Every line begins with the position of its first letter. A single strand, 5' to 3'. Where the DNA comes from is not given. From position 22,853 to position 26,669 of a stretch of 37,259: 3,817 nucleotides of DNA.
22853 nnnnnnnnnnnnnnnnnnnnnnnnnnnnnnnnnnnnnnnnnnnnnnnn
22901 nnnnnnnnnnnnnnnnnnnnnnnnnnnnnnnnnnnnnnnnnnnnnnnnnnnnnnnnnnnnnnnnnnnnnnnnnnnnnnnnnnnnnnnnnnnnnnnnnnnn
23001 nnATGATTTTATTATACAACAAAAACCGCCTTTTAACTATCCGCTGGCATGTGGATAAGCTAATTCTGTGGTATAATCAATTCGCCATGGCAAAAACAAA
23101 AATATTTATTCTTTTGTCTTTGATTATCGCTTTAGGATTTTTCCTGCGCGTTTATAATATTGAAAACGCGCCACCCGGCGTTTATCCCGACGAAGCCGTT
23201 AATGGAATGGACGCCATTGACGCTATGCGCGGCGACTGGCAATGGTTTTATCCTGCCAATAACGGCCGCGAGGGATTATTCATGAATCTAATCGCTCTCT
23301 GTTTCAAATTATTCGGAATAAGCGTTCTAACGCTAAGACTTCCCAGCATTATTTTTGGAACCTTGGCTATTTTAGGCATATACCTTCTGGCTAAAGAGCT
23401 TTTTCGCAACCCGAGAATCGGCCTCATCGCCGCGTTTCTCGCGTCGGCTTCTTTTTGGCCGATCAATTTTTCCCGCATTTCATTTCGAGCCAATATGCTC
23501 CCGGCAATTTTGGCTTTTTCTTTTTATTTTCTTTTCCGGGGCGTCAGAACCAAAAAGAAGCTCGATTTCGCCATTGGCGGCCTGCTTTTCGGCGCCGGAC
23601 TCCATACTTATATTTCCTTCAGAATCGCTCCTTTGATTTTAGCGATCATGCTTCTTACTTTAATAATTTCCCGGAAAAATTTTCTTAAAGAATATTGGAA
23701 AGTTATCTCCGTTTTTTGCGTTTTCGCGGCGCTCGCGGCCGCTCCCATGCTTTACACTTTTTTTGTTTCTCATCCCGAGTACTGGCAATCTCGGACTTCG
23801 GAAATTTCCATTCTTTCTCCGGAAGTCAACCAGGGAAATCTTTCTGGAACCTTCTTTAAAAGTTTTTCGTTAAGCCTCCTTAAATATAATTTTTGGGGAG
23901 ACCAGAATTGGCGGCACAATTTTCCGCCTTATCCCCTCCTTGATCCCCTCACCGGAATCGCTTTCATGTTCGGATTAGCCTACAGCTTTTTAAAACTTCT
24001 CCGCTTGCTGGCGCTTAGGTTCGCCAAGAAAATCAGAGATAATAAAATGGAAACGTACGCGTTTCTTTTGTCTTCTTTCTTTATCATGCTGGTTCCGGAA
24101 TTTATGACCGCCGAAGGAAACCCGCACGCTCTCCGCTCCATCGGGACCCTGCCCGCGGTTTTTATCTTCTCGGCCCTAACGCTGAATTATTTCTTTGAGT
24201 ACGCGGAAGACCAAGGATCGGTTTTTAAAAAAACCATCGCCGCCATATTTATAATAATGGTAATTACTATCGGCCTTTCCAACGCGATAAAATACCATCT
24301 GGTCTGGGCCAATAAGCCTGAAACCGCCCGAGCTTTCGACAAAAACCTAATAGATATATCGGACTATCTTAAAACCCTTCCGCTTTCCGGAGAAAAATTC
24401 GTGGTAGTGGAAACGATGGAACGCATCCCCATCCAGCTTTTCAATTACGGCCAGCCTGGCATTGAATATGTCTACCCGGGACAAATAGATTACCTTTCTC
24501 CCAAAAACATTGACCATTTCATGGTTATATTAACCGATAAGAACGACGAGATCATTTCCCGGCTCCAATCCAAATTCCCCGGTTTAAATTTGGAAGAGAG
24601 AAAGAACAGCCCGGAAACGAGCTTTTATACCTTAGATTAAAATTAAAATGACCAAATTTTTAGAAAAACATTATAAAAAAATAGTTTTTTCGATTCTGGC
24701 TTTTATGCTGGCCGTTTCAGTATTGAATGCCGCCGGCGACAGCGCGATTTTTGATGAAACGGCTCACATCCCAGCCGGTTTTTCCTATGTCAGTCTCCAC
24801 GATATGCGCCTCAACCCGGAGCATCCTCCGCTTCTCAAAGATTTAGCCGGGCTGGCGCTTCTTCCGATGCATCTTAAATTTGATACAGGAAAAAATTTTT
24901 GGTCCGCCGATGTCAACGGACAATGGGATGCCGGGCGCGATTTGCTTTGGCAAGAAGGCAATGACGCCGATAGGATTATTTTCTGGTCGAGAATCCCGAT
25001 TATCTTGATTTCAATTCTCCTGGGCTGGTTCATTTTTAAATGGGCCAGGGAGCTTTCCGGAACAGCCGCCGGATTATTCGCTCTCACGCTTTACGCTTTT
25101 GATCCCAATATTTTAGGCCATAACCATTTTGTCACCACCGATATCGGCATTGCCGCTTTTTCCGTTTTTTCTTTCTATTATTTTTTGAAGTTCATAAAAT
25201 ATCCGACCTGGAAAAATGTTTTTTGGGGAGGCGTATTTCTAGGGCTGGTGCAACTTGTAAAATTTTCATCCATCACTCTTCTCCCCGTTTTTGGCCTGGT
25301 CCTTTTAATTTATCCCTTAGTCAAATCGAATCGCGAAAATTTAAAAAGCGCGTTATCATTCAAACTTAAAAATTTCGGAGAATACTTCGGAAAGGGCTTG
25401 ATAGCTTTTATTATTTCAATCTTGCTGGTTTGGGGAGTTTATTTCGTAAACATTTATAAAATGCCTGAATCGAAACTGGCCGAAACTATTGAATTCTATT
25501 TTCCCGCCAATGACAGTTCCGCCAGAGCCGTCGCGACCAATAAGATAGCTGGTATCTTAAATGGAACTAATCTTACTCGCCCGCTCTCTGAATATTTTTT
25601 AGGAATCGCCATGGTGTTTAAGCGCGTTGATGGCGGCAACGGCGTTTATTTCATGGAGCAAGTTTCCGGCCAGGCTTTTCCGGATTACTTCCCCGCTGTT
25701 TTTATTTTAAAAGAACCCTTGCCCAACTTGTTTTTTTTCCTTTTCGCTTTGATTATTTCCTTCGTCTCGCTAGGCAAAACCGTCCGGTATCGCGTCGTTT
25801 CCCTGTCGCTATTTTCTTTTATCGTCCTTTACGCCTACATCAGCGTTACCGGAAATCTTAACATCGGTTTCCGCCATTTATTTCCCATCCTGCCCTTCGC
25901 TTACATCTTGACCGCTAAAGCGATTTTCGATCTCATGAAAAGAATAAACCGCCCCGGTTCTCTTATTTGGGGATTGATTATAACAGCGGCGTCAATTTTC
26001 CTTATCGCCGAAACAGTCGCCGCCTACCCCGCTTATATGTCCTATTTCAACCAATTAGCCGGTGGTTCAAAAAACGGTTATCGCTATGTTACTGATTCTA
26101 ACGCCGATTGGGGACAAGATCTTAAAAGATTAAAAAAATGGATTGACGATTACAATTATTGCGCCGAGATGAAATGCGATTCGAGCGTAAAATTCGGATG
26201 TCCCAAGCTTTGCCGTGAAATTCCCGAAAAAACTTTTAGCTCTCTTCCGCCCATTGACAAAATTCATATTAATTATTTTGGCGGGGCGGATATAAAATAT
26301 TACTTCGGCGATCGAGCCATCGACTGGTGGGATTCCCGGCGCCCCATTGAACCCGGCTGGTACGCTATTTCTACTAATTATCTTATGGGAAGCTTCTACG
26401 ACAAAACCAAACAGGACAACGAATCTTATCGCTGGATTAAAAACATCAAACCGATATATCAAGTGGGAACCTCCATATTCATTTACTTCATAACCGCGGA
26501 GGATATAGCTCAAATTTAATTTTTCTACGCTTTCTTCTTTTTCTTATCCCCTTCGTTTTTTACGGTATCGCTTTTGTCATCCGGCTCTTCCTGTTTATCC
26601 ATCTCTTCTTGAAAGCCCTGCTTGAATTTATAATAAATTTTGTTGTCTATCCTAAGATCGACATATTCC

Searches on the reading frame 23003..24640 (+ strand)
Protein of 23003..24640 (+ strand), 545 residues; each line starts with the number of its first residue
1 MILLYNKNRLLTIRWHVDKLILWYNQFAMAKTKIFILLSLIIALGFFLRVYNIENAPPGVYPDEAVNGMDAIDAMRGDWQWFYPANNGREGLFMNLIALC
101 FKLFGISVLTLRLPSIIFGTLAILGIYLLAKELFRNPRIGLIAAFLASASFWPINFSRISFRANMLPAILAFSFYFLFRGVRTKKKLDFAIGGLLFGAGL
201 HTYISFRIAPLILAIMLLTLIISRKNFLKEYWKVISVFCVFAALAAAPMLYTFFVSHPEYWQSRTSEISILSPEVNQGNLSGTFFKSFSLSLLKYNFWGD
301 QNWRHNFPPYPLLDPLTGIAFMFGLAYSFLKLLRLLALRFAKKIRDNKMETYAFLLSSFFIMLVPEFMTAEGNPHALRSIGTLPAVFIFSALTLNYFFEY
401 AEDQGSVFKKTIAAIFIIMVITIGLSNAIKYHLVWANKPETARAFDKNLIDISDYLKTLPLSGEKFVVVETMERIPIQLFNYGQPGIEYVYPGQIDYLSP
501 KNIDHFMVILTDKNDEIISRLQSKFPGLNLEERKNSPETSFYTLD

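Call 71: search_protein_families(library=pfam, proteins=[window:23003-24640:+], max_evalue=0.00001)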
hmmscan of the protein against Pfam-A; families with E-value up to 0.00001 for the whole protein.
window:23003-24640:+ (545 aa): 1 family
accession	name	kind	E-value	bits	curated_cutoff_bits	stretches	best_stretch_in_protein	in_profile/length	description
PF13231.12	PMT_2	-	5.6e-14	53.1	26.1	1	96-245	9-155/160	Dolichyl-phosphate-mannose-protein mannosyltransferase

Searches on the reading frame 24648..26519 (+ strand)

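Call 71: search_protein_families(library=pfam, proteins=[window:24648-26519:+], max_evalue=0.00001)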
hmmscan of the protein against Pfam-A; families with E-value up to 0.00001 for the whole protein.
window:24648-26519:+ (623 aa): 1 family
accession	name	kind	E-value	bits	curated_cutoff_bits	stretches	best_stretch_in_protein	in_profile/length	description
PF13231.12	PMT_2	-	1.2e-11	45.5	26.1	1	115-230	25-140/160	Dolichyl-phosphate-mannose-protein mannosyltransferase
